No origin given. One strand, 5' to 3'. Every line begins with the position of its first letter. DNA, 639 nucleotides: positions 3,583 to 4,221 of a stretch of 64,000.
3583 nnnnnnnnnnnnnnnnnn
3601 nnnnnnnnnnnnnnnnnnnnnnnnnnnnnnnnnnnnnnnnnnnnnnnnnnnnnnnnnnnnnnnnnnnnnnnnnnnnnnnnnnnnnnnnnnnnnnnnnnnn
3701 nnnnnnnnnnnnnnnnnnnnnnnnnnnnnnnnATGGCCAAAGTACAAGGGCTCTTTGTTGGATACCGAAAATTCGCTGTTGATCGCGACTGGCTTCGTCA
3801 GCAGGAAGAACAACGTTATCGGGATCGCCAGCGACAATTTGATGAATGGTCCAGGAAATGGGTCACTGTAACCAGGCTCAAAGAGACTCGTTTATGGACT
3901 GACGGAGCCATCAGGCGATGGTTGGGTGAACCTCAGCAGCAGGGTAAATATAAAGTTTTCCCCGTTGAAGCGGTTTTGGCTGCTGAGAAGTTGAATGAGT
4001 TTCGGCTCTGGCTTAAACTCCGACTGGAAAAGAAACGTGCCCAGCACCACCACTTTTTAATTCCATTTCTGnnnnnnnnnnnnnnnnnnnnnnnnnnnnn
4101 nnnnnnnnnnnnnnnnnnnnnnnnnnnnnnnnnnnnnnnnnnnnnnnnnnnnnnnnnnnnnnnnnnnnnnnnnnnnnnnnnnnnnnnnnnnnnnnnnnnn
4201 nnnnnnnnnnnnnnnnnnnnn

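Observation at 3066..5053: Cluster of small genes with good ribosome-binding sites between the ter operon and the repeat-rich region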

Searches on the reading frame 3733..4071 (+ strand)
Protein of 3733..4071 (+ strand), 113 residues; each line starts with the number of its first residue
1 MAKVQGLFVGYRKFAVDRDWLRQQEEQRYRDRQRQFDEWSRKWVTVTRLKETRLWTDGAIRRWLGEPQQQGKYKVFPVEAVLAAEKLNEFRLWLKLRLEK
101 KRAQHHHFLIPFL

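Call 7: search_protein_families(library=pfam, proteins=[window:3733-4071:+], max_evalue=1)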
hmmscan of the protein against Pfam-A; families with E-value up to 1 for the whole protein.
window:3733-4071:+ (113 aa): 1 family
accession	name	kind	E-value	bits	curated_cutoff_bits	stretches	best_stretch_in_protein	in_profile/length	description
PF00576.27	Transthyretin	-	0.021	15.9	25.3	1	46-108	30-95/109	HIUase/Transthyretin family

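Call 8: search_protein_families(library=ncbifam, proteins=[window:3733-4071:+], max_evalue=1)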
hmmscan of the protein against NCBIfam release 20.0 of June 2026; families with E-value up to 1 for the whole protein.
window:3733-4071:+ (113 aa): 0 families

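Call 9: search_protein_families(library=phrogs, proteins=[window:3733-4071:+], max_evalue=1)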
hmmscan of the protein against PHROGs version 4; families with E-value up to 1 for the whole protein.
window:3733-4071:+ (113 aa): 0 families

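Call 10: search_protein_families(library=padloc, proteins=[window:3733-4071:+], max_evalue=1)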
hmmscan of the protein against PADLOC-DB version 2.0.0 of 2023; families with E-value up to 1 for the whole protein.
window:3733-4071:+ (113 aa): 1 family
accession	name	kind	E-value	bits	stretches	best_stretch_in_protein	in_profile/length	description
PDLC00473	JetB1|JetB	-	0.00016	19.2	1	68-105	183-221/230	DUF4194 domain; MukE-like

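Call 21: find_homologous_proteins(query=window:3733-4071:+, max_evalue=0.001)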
Query window:3733-4071:+ (113 aa): 26 proteins with E <= 0.001 among 28 candidates.
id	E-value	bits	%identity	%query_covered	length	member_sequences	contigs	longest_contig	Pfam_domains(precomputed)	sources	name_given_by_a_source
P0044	8.1e-67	241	96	100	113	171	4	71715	-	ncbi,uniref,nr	ncbi:hypothetical protein ACR4TH_004557 [Enterobacter hormaechei]|uniref:hypothetical protein n=1 Ta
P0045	1.1e-66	240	96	100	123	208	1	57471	-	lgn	-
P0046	3.3e-65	235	99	96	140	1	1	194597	-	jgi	jgi:hypothetical protein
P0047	5.8e-65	235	95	100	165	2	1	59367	-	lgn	-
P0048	1.0e-44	169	94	73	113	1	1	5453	-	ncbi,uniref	ncbi:hypothetical protein ACM9ZV_25670, partial [Escherichia coli]|uniref:hypothetical protein n=1 T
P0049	1.3e-44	169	66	100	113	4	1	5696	-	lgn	-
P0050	2.9e-40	155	80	81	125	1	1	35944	-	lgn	-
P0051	8.7e-38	147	63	94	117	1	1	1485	-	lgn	-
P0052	1.0e-37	147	61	100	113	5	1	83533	-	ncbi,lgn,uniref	ncbi:hypothetical protein [Xenorhabdus bovienii]|uniref:hypothetical protein n=1 Tax=Xenorhabdus bov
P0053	1.2e-37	146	66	91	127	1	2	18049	-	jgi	jgi:hypothetical protein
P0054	2.7e-37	145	65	91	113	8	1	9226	-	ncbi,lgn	ncbi:hypothetical protein V2G91_005748 [Klebsiella pneumoniae]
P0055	8.3e-37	144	86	70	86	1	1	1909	-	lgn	-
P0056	5.5e-35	138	63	91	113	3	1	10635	-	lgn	-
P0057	8.9e-35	137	61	100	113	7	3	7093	-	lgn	-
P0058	1.1e-34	137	62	100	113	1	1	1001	-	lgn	-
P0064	6.2e-30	122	55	97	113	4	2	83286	-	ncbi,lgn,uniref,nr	ncbi:hypothetical protein P3746_20495 [Vibrio parahaemolyticus]|uniref:hypothetical protein n=1 Tax=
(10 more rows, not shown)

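Call 39: predict_structure(alignment_id=A2)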
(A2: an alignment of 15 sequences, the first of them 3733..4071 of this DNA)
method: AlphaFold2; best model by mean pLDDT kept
length: 113 residues; sequences in the alignment: 15
mean_pLDDT: 85.3   pTM: 0.67
mean pLDDT of the five models: 85.3, 84.8, 84.2, 84.1, 82.9
residues with pLDDT >= 90: 66; 70-90: 31; 50-70: 6; < 50: 10
segments of 3 or more residues with pLDDT < 50: 1-6
pLDDT, mean of each block of 10 residues (from residue 1): 48 63 86 90 94 93 94 94 95 94 89 82
secondary structure, 60 per line:
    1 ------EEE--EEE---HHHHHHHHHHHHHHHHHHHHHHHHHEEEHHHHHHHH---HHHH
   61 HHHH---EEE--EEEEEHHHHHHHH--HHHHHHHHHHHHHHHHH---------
elements in order: E7-9 E12-14 H18-42 E43-45 H46-53 H57-64 E68-70 E73-77 H78-85 H88-104

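Call 45: find_encoding_contigs(protein=P0052, flank=4000, max_places=3)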
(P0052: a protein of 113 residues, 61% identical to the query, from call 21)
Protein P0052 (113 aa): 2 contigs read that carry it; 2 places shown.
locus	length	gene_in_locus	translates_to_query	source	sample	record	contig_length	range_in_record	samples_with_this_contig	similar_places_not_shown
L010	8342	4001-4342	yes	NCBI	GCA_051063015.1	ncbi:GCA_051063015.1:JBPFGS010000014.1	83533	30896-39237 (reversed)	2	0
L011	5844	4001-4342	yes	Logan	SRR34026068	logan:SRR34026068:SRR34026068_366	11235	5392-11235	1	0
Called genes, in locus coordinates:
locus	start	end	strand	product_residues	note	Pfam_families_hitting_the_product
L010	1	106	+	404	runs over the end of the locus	-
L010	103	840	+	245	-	-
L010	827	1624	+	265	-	-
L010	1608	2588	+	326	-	-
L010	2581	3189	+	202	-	-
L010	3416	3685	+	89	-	PF07798:CCDC90-like (weak)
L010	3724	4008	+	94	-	-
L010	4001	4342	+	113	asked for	-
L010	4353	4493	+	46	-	-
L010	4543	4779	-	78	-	-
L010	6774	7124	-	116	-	PF02452:PemK_toxin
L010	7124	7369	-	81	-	PF04014:MazE_antitoxin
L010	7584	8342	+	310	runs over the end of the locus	PF04381:RdgC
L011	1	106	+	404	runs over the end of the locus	-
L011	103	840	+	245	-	-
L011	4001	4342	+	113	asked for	-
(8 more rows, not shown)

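Call 46: find_encoding_contigs(protein=P0064, flank=4000, max_places=3)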
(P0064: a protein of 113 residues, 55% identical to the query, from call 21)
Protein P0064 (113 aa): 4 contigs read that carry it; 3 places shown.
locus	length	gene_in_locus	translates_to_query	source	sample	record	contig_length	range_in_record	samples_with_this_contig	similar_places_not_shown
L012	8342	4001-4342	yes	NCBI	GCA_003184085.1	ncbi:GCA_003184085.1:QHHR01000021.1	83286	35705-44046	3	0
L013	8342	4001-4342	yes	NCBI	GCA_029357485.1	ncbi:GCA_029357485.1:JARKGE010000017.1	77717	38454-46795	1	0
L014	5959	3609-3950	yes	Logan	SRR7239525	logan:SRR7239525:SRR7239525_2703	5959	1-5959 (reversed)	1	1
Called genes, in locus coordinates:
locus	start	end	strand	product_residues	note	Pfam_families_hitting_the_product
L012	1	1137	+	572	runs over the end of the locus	-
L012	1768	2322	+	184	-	PF26211:Phage_phiTE_072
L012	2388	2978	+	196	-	PF00589:Phage_integrase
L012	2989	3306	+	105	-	-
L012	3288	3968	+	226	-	-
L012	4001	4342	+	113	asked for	-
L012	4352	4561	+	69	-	PF14020:DUF4236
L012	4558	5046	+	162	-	-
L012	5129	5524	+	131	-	-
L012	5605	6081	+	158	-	-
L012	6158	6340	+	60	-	-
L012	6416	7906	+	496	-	PF22483:Mu-transpos_C_2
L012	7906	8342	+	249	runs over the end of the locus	PF01695:IstB_IS21, PF00308:Bac_DnaA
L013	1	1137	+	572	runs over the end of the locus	-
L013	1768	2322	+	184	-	PF26211:Phage_phiTE_072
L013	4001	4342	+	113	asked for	-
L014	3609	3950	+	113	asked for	-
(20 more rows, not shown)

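Call 80: fold_search(model_id=the predicted structure, library=viral)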
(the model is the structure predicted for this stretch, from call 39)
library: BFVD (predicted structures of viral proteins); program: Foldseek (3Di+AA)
matches with E <= 10: 268; with E <= 0.001: 0
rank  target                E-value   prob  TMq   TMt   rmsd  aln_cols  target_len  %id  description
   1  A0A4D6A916            6.1e-02  0.96  0.34  0.44   7.2        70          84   20  (no name in the UniProt tables at hand)
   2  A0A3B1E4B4            1.0e-01  0.90  0.32  0.48   4.5        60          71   13  (no name in the UniProt tables at hand)
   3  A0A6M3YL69            1.2e-01  0.57  0.35  0.39   8.4        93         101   20  (no name in the UniProt tables at hand)
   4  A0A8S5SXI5            1.4e-01  0.47  0.33  0.31  12.6        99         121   17  Helix-turn-helix domain protein [Myoviridae sp. ctVeR24]
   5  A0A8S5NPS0            1.5e-01  0.84  0.32  0.49   3.5        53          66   19  Helix-turn-helix domain protein [Siphoviridae sp. ctpbe1]
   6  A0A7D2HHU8            1.5e-01  0.82  0.34  0.50   4.1        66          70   12  AlpA family regulatory protein [Stenotrophomonas phage vB_SmaS_BUCT548]
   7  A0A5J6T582            2.6e-01  0.57  0.34  0.44   7.0        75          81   23  (no name in the UniProt tables at hand)
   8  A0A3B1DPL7            2.8e-01  0.89  0.37  0.58   2.9        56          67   16  (no name in the UniProt tables at hand)
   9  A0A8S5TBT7            3.2e-01  0.57  0.32  0.42  10.2        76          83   18  Redirecting phage packaging protein C packaging protein, DNA Binding [Siphoviridae sp. ctNZc11]
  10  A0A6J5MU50            3.4e-01  0.54  0.33  0.47   7.8        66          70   20  SinI-like, DNA-binding domain [uncultured Caudovirales phage]
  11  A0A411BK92            3.9e-01  0.25  0.36  0.38  11.6       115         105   16  (no name in the UniProt tables at hand)
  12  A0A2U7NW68            4.2e-01  0.75  0.34  0.38   3.1        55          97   13  (no name in the UniProt tables at hand)
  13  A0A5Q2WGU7            4.2e-01  0.60  0.30  0.44   3.5        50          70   18  Helix-turn-helix DNA binding protein [Gordonia phage Syleon]
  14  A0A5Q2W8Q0            4.2e-01  0.51  0.31  0.46   3.5        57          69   19  MerR-like helix-turn-helix DNA binding domain protein [Arthrobacter phage Kuleana]
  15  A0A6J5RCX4            4.2e-01  0.33  0.32  0.28   9.2        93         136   17  Uncharacterized protein [uncultured Caudovirales phage]
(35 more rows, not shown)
